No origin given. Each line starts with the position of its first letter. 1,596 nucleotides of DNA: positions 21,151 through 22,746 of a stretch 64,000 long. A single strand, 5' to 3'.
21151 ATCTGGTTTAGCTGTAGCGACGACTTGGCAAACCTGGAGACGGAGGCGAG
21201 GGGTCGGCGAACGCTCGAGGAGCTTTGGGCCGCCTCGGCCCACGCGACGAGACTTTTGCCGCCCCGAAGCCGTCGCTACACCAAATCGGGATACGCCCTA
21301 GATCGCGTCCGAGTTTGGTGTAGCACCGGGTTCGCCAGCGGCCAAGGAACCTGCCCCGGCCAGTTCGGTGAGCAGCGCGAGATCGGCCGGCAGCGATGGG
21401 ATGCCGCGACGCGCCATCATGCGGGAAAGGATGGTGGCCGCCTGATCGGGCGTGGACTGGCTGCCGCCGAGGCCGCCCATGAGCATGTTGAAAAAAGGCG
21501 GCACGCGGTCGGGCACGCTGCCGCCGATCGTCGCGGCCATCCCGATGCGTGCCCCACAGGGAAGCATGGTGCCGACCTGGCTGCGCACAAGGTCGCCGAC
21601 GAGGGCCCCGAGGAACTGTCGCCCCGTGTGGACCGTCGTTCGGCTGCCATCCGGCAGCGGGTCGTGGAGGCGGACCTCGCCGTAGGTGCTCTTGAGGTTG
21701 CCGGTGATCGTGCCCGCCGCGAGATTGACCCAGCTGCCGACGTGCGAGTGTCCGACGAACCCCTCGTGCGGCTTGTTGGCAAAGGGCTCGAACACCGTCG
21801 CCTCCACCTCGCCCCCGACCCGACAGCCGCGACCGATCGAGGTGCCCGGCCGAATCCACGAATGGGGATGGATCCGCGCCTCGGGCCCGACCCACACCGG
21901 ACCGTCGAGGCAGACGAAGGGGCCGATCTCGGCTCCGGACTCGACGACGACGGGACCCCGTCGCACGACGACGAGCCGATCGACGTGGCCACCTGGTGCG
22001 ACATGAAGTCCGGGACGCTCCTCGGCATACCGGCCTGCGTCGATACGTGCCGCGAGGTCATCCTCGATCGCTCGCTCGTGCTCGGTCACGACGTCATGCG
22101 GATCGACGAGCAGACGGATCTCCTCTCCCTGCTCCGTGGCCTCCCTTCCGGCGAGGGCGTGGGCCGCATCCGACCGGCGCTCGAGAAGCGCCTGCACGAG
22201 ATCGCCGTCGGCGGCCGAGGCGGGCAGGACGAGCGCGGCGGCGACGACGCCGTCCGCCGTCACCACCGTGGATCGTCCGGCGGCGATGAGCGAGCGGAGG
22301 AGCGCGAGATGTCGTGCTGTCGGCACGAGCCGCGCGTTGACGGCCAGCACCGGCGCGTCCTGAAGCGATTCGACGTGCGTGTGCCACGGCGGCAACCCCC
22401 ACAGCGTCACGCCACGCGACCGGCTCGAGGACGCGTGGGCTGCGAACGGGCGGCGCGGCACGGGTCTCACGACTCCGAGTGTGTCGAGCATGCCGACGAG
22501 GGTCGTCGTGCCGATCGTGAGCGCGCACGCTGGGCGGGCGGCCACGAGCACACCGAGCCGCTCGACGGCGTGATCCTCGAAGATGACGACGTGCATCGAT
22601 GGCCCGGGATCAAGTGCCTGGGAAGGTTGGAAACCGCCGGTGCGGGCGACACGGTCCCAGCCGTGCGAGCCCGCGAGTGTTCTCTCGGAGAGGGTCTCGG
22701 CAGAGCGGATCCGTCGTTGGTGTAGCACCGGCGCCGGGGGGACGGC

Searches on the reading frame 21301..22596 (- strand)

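Call 64: search_protein_families(library=pfam, proteins=[window:21301-22596:-], max_evalue=0.01)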
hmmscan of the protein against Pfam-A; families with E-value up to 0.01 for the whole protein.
window:21301-22596:- (432 aa): 2 families
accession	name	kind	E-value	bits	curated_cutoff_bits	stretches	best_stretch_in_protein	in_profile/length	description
PF13562.11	NTP_transf_4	-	3.3e-11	44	27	1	77-182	58-146/153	Sugar nucleotidyl transferase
PF00132.30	Hexapep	-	3.3e-07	30.2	27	2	216-249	2-35/36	Bacterial transferase hexapeptide (six repeats)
